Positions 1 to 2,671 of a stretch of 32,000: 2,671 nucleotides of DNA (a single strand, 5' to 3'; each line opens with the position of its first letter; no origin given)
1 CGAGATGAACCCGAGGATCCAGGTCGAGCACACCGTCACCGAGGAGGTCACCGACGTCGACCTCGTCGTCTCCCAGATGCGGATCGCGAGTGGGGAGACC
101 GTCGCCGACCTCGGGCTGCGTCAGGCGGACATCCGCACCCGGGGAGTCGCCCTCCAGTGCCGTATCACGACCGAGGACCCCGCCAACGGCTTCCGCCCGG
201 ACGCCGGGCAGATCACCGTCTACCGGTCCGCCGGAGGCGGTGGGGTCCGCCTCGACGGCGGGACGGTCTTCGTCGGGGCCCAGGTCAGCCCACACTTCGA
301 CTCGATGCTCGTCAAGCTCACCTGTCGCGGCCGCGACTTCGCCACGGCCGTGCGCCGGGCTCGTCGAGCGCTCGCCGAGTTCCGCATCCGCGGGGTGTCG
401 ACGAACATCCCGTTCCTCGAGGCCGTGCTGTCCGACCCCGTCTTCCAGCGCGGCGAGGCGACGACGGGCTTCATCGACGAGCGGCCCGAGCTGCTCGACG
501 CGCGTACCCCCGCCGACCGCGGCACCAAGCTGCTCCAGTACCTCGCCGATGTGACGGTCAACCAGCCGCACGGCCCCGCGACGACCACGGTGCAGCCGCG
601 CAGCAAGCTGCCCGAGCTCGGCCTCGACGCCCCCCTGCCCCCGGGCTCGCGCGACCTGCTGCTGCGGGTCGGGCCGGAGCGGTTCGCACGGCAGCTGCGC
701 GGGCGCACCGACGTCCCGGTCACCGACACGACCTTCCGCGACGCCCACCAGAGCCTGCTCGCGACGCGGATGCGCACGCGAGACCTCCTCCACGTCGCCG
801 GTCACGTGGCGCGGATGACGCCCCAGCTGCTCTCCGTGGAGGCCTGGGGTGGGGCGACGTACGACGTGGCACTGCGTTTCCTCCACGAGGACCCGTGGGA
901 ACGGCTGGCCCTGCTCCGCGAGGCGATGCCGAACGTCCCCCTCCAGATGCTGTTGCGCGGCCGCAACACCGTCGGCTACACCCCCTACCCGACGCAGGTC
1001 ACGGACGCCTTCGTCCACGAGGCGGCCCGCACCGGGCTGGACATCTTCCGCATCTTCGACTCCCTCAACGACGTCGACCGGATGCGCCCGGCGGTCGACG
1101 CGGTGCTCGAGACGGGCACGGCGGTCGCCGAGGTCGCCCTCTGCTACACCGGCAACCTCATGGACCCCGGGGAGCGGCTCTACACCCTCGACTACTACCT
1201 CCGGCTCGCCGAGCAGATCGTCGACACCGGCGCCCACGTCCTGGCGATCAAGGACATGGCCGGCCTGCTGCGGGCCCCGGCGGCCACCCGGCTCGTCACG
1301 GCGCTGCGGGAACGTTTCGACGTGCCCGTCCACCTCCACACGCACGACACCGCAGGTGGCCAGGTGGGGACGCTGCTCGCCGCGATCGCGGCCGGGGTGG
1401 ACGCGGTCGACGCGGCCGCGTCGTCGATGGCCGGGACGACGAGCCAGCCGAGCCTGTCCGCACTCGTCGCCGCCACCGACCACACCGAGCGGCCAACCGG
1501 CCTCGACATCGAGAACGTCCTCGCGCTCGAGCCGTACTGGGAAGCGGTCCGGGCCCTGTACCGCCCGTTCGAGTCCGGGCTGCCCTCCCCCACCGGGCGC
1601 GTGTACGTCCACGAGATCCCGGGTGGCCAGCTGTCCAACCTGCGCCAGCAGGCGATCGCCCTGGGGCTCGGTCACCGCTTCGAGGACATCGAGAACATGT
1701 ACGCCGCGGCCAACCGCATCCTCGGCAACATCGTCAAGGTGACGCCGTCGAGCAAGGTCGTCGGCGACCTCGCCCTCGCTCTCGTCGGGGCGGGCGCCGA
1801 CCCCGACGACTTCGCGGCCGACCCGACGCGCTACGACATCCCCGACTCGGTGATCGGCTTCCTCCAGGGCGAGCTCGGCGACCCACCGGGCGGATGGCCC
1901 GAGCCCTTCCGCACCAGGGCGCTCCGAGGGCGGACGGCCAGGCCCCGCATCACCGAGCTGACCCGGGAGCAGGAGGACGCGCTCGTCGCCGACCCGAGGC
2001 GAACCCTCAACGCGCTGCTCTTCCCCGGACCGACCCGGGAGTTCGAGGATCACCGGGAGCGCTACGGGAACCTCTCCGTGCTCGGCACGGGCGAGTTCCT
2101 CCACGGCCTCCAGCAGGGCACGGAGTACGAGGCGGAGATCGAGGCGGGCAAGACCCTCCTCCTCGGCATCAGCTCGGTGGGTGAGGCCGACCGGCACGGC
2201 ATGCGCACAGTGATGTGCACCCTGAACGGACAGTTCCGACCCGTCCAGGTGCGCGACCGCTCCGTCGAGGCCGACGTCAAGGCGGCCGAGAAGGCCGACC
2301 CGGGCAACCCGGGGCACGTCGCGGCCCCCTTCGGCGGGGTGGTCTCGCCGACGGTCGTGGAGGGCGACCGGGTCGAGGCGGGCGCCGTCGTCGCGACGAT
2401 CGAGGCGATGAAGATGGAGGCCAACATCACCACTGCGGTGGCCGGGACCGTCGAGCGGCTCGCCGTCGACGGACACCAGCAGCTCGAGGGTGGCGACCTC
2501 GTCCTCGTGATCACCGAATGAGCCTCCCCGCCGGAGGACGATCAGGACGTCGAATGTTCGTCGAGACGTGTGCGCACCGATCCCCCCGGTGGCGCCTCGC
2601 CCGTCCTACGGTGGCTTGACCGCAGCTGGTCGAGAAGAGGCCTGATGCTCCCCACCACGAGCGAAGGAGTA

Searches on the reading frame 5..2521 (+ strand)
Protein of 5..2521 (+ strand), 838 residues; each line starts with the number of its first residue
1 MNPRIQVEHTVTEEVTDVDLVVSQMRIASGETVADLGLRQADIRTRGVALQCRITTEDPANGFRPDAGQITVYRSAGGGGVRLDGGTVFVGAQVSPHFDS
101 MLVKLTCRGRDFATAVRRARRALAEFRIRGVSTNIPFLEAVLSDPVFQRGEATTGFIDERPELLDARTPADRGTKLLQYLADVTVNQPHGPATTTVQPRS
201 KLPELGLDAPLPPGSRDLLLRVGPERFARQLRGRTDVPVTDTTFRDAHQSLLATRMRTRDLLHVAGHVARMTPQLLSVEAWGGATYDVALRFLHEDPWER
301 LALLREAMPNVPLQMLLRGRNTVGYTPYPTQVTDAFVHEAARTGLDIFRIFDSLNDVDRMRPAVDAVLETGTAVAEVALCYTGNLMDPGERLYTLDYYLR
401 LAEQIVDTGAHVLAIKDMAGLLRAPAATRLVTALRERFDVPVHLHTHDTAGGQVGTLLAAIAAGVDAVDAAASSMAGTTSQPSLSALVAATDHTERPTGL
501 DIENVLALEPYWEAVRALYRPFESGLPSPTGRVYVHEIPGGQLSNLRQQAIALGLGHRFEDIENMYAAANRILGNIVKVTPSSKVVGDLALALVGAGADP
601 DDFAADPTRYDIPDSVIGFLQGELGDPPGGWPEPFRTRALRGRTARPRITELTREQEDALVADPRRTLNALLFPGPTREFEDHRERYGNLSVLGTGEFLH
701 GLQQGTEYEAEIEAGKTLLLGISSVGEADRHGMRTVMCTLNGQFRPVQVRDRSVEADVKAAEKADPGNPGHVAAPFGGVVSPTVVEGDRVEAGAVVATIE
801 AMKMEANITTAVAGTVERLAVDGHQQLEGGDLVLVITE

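Call 39: search_protein_families(library=pfam, proteins=[window:5-2521:+], max_evalue=0.001)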
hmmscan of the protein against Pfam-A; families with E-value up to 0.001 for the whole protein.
window:5-2521:+ (838 aa): 5 families
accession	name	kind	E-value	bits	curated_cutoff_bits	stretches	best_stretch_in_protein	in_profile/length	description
PF02436.23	PYC_OADA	-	1.1e-58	198.8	27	1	533-719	1-199/201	Conserved carboxylase domain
PF02785.25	Biotin_carb_C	-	6.5e-33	113.5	32.4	1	51-159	1-108/108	Biotin carboxylase C-terminal domain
PF00364.28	Biotin_lipoyl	-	4e-12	46.2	22.1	1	779-836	16-73/73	Biotin-requiring enzyme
PF00682.25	HMGL-like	-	1.8e-09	37.8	29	1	396-508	142-256/260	HMGL-like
PF02786.22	CPSase_L_D2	-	1.7e-07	31.5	19.8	1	1-33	176-208/211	Carbamoyl-phosphate synthase L chain, ATP binding domain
